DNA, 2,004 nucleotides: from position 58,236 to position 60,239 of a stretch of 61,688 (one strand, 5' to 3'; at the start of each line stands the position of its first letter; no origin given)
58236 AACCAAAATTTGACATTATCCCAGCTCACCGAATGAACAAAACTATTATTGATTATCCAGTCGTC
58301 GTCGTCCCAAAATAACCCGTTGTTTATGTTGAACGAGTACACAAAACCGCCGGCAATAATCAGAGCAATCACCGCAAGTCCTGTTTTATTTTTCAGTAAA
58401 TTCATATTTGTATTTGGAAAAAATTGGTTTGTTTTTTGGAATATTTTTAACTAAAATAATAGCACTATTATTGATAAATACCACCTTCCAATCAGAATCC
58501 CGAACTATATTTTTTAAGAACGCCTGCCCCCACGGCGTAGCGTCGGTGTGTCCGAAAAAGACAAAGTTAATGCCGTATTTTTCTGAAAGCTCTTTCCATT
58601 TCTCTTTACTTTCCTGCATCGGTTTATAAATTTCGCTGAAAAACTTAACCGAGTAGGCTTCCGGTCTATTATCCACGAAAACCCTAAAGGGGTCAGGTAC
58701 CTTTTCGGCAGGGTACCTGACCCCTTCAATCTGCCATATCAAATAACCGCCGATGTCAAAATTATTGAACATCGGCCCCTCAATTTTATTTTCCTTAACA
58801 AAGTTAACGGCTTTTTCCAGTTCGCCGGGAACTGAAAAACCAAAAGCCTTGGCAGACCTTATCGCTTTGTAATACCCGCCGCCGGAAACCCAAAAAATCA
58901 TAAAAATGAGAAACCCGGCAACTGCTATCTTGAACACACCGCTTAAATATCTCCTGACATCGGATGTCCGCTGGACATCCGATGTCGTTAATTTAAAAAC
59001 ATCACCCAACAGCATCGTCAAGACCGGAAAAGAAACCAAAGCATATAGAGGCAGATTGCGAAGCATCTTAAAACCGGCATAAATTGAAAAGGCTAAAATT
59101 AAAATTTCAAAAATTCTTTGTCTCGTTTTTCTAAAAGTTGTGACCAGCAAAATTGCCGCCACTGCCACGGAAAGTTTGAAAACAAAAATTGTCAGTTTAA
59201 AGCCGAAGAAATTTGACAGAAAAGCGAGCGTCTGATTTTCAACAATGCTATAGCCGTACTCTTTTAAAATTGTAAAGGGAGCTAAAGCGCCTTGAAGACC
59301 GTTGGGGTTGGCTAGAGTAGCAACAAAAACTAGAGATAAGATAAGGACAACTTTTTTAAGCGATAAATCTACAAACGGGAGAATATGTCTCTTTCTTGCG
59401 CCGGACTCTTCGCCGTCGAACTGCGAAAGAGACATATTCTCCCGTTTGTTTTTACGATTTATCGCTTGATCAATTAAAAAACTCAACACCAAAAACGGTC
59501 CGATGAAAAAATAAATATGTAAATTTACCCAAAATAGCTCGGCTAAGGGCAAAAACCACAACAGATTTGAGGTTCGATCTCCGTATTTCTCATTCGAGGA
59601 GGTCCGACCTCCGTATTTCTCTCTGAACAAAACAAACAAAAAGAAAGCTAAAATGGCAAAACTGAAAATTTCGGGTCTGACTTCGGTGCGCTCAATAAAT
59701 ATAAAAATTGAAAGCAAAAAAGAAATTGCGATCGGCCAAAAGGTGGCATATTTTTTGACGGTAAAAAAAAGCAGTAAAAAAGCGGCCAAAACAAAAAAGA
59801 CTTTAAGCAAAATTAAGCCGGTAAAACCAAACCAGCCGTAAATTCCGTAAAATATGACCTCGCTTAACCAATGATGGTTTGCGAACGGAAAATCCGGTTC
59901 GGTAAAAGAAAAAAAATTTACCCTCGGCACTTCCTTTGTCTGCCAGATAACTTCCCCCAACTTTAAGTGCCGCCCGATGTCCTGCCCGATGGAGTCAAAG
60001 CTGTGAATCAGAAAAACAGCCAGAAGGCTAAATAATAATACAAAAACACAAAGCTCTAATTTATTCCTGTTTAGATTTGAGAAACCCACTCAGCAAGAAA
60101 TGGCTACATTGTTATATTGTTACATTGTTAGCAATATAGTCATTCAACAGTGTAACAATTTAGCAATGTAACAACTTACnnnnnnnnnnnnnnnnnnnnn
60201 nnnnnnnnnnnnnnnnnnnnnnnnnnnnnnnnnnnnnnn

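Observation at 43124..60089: Cluster of five or six GT-C-type membrane transferases interleaved with Pro/Thr-linker wall proteins: candidate surface-protein O-glycosylation system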

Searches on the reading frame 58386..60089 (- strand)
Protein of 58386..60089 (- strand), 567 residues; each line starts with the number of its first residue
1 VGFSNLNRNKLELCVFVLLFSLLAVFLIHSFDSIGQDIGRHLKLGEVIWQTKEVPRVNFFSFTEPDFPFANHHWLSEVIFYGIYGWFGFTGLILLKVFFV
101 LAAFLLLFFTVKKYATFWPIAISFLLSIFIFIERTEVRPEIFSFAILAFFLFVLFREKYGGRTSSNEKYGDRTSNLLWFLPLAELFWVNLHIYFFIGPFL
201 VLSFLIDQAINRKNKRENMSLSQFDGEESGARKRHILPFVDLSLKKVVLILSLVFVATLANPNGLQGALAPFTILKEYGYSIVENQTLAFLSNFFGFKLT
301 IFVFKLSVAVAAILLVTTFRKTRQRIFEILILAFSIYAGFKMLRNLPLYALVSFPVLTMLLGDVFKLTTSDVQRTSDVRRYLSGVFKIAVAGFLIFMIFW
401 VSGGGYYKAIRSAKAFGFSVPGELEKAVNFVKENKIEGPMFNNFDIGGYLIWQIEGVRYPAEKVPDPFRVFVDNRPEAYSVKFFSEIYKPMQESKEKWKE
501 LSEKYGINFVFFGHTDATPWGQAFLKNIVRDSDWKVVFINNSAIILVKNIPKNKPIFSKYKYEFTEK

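Call 4: search_protein_families(library=pfam, proteins=[window:58386-60089:-], max_evalue=0.01)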
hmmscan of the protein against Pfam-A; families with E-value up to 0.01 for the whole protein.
window:58386-60089:- (567 aa): 0 families

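Call 16: search_solved_structures(query=window:58386-60089:-, max_evalue=10)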
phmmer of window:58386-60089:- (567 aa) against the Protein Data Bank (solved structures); distinct sequences matched with E-value up to 10: 1.
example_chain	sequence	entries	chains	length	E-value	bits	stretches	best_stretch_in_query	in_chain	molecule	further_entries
8k2l_A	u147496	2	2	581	0.74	12.1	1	493-534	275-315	Monosaccharide-releasing beta-N-acetylgalactosaminidase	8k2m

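Call 18: search_protein_families(library=ncbifam, proteins=[window:58386-60089:-], max_evalue=0.01)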
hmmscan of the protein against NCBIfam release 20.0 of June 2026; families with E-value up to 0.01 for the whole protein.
window:58386-60089:- (567 aa): 0 families

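Call 21: find_homologous_proteins(query=window:58386-60089:-, max_evalue=0.001)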
Query window:58386-60089:- (567 aa): 1796 proteins with E <= 0.001 among 8000 candidates; the best 120 are listed.
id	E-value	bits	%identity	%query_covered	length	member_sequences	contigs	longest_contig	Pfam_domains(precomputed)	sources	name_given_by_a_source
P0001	0.0e+0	1260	100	100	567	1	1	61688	-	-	-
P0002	1.9e-291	986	80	98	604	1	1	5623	-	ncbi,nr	ncbi:MAG: hypothetical protein HYT63_02275 [Candidatus Yanofskybacteria bacterium]|nr:hypothetical p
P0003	1.2e-275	934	77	99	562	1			-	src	-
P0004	2.0e-270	917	77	99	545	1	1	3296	-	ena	-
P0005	3.5e-249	847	74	99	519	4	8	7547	-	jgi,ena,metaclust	metaclust:\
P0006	1.2e-243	829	77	91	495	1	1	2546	-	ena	-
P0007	2.3e-230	785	63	98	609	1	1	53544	-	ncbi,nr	ncbi:MAG: hypothetical protein HYX22_00795 [Candidatus Yanofskybacteria bacterium]|nr:hypothetical p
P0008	5.1e-221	754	64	98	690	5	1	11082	PF13181.13,PF07719.24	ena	-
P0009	1.9e-219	749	64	97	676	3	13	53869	PF13181.13,PF07719.24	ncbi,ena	ncbi:MAG TPA: tetratricopeptide repeat protein [Candidatus Paceibacterota bacterium]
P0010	3.5e-217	741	64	97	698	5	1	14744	-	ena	-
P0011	1.8e-211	722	62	98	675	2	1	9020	PF00515.35,PF13181.13,PF07719.24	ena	-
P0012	5.9e-210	717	64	98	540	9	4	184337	-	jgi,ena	-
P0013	1.4e-209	716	61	98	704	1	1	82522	PF13414.13,PF13181.13,PF07719.24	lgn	-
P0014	1.6e-209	716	64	98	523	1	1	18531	-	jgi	-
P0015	3.1e-209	715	62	98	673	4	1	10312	PF13181.13,PF07719.24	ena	-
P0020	1.9e-202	693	61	98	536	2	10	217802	-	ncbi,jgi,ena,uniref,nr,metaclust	ncbi:MAG: hypothetical protein A2655_02130 [Candidatus Yanofskybacteria bacterium RIFCSPHIGHO2_01_FU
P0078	1.2e-130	456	45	94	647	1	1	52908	-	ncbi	ncbi:MAG: hypothetical protein ABH833_00665 [Parcubacteria group bacterium]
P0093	3.1e-122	428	43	98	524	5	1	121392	-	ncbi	ncbi:MAG: hypothetical protein AAB585_01450 [Patescibacteria group bacterium]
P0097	4.4e-121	424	40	97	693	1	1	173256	PF13181.13,PF07719.24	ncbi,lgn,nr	ncbi:MAG: hypothetical protein Q8Q89_01015 [bacterium]|nr:hypothetical protein [bacterium]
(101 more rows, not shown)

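Call 31: find_encoding_contigs(protein=P0007, flank=10000, max_places=2)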
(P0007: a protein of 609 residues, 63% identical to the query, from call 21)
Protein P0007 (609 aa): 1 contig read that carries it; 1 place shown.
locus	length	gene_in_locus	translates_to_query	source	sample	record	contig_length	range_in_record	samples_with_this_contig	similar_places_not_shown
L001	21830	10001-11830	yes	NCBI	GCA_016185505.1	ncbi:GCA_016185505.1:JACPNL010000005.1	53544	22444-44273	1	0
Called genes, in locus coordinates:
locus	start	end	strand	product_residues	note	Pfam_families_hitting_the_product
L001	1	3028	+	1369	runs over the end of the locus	-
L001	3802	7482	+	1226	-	-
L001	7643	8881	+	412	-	-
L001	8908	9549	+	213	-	-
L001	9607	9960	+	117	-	PF05635:23S_rRNA_IVP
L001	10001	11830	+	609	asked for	-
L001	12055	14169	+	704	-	PF13174:TPR_6 (faint), PF13371:TPR_9 (faint), PF13432:TPR_16 (faint), PF14559:TPR_19 (faint), PF00515:TPR_1 (weak), PF00515:TPR_1 (weak), PF13414:TPR_11 (weak), PF13431:TPR_17 (weak), +5 more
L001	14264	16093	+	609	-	PF12895:ANAPC3 (faint), PF08409:TMTC_DUF1736 (weak), PF07719:TPR_2 (faint), PF13174:TPR_6 (faint), PF13424:TPR_12 (faint), PF13428:TPR_14 (faint), PF13432:TPR_16 (faint), PF14559:TPR_19 (weak), +5 more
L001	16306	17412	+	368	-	-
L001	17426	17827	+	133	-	-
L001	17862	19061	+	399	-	PF08239:SH3_3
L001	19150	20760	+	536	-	PF02366:PMT, PF13231:PMT_2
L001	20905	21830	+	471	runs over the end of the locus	PF22807:TrAA12, PF23500:DUF7133 (faint), PF07995:GSDH (faint)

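Call 32: find_encoding_contigs(protein=P0020, flank=10000, max_places=2)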
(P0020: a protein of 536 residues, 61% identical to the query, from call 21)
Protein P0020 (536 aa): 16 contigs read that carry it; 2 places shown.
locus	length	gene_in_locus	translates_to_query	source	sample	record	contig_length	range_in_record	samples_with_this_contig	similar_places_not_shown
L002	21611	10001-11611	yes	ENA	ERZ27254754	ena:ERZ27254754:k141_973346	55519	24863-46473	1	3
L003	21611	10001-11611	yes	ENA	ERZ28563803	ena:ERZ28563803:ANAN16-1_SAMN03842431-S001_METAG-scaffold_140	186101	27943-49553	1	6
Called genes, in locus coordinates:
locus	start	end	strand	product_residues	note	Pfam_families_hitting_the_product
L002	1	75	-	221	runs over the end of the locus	PF01797:Y1_Tnp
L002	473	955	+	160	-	-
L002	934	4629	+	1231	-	PF00932:LTD, PF00633:HHH (weak), PF12836:HHH_3, PF13570:Beta-prop_ACSF4 (faint)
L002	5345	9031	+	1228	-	-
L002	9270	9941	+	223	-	-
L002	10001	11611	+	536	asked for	-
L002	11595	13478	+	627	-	PF13432:TPR_16 (faint), PF00515:TPR_1 (faint), PF13371:TPR_9 (faint), PF13424:TPR_12 (faint), PF13431:TPR_17 (faint), PF14559:TPR_19 (faint), PF07719:TPR_2 (faint), PF13414:TPR_11, +3 more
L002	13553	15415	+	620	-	PF08409:TMTC_DUF1736, PF12895:ANAPC3 (faint), PF07719:TPR_2 (faint), PF13174:TPR_6 (faint), PF13424:TPR_12 (faint), PF13428:TPR_14 (faint), PF13432:TPR_16 (faint), PF14559:TPR_19 (weak), +2 more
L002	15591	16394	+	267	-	-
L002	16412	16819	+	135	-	-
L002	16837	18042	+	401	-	PF08239:SH3_3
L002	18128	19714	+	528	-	PF02366:PMT, PF13231:PMT_2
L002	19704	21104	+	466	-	PF22807:TrAA12, PF07995:GSDH (weak)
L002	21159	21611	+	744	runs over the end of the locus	PF13176:TPR_7 (faint), PF04932:Wzy_C, PF13424:TPR_12 (faint), PF21033:RMD1-3 (weak), PF00515:TPR_1, PF07719:TPR_2 (weak), PF13181:TPR_8, PF13432:TPR_16 (weak), +6 more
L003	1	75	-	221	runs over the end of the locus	PF01797:Y1_Tnp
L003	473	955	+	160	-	-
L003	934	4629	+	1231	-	PF00932:LTD, PF00633:HHH (weak), PF12836:HHH_3, PF13570:Beta-prop_ACSF4 (faint)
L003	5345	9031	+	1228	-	-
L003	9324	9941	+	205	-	-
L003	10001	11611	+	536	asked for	-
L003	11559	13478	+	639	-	PF13432:TPR_16 (faint), PF00515:TPR_1 (faint), PF13371:TPR_9 (faint), PF13424:TPR_12 (faint), PF13431:TPR_17 (faint), PF14559:TPR_19 (faint), PF07719:TPR_2 (faint), PF13414:TPR_11, +3 more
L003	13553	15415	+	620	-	PF08409:TMTC_DUF1736, PF12895:ANAPC3 (faint), PF07719:TPR_2 (faint), PF13174:TPR_6 (faint), PF13424:TPR_12 (faint), PF13428:TPR_14 (faint), PF13432:TPR_16 (faint), PF14559:TPR_19 (weak), +2 more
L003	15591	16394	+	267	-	-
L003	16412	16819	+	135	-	-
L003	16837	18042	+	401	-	PF08239:SH3_3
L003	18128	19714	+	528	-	PF02366:PMT, PF13231:PMT_2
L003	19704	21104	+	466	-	PF22807:TrAA12, PF07995:GSDH (weak)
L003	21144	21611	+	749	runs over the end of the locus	PF13176:TPR_7 (faint), PF04932:Wzy_C, PF13424:TPR_12 (faint), PF21033:RMD1-3 (weak), PF00515:TPR_1, PF07719:TPR_2 (weak), PF13181:TPR_8, PF13432:TPR_16 (weak), +6 more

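Call 33: predict_structure(alignment_id=A1)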
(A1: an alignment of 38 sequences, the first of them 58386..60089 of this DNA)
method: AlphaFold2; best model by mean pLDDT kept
length: 567 residues; sequences in the alignment: 38
mean_pLDDT: 83.3   pTM: 0.86
mean pLDDT of the five models: 83.3, 81.4, 80.8, 80.5, 80.4
residues with pLDDT >= 90: 268; 70-90: 190; 50-70: 85; < 50: 24
segments of 3 or more residues with pLDDT < 50: 1-7, 458-465, 565-567
pLDDT, mean of each block of 10 residues (from residue 1): 49 96 95 75 89 81 80 90 95 96 97 92 96 88 97 92 54 79 94 92 95 71 55 53 86 94 74 62 60 67 94 93 93 94 90 97 85 70 91 98 91 86 86 87 85 63 56 81 88 93 93 82 89 91 91 81 42
secondary structure, 60 per line:
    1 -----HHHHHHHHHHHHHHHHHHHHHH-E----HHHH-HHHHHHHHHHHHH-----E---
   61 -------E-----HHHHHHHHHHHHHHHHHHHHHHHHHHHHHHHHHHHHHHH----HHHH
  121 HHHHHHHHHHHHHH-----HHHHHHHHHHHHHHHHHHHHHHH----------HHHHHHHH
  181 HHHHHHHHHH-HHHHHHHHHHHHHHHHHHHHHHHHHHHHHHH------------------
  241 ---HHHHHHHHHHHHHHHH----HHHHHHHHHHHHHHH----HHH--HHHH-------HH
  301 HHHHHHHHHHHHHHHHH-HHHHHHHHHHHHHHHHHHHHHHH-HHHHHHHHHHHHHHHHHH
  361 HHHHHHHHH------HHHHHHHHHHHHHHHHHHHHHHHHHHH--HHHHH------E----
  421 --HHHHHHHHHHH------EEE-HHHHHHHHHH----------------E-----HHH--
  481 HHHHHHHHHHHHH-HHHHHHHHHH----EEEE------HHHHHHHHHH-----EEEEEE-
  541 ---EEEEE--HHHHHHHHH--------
elements in order: H6-27 H34-37 H39-51 H74-112 H117-134 H140-162 H173-190 H192-222 H244-259 H264-278 H288-291 H299-317 H319-341 H343-369 H376-402 H405-409 H423-433 E440-442 H444-453 H481-493 H495-504 E509-512 H519-528 E534-539 E544-548 H551-559

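Call 37: fold_search(model_id=the predicted structure, library=pdb)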
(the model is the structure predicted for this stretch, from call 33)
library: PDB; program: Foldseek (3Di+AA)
matches with E <= 10: 159; with E <= 0.001: 14
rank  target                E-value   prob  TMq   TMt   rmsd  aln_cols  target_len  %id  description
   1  7zli_A                1.9e-08  1.00  0.52  0.46  12.9       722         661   11  Cryo-EM structure of C-mannosyltransferase CeDPY19, in complex with Dol25-P-Man and bound to CMT2-Fab and anti-Fab nan (released 2023-01-11)
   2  7zlg_A                4.0e-08  1.00  0.47  0.41  10.9       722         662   12  Cryo-EM structure of C-mannosyltransferase CeDPY19, in complex with acceptor peptide and bound to CMT2-Fab and anti-Fa (released 2023-01-11)
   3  6ezn_F                2.5e-07  1.00  0.56  0.50  13.6       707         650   12  Cryo-EM structure of the yeast oligosaccharyltransferase (OST) complex (released 2018-01-17)
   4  8age_A                3.9e-07  1.00  0.58  0.52  10.4       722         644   12  Structure of yeast oligosaccharylransferase complex with acceptor peptide bound (released 2022-12-07)
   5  7oci_F                8.3e-07  1.00  0.52  0.47  12.3       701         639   12  Cryo-EM structure of yeast Ost6p containing oligosaccharyltransferase complex (released 2022-02-16)
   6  8agc_A                9.9e-07  1.00  0.56  0.47  10.3       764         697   12  Structure of yeast oligosaccharylransferase complex with lipid-linked oligosaccharide and non-acceptor peptide bound (released 2022-12-07)
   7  8agb_A                1.5e-06  1.00  0.53  0.48  12.5       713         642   12  Structure of yeast oligosaccharylransferase complex with lipid-linked oligosaccharide bound (released 2022-12-07)
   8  8pn9_A                4.1e-06  1.00  0.54  0.48  10.4       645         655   12  Structure of human oligosaccharyltransferase OST-A complex bound to NGI-1 (released 2024-05-08)
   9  7e9s_A                9.0e-06  1.00  0.53  0.37  14.6       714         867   13  Archaeal oligosaccharyltransferase AglB from Archaeoglobus fulgidus in complex with an inhibitory peptide and a dolich (released 2021-09-08)
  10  3wak                  3.1e-05  1.00  0.55  0.38   9.3       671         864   12  Crystal structure of the Archaeoglobus fulgidus oligosaccharyltransferase (O29867_ARCFU) in the apo form (released 2013-10-30)
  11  8if8_C                5.8e-05  1.00  0.41  0.39  10.1       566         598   12  Arabinosyltransferase AftA (released 2023-05-31)
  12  5f15                  3.4e-04  1.00  0.41  0.43  11.3       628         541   12  Crystal Structure of ArnT from Cupriavidus metallidurans bound to Undecaprenyl phosphate (released 2016-02-17)
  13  3waj                  3.8e-04  1.00  0.44  0.33  15.8       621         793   12  Crystal structure of the Archaeoglobus fulgidus oligosaccharyltransferase (O29867_ARCFU) complex with Zn and sulfate (released 2013-10-30)
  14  5ezm                  9.3e-04  1.00  0.34  0.36  16.7       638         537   11  Crystal Structure of ArnT from Cupriavidus metallidurans in the apo state (released 2016-02-17)
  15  5ogl_A                1.6e-03  1.00  0.47  0.39  11.5       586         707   14  Structure of bacterial oligosaccharyltransferase PglB in complex with an acceptor peptide and an lipid-linked oligosac (released 2017-10-25)
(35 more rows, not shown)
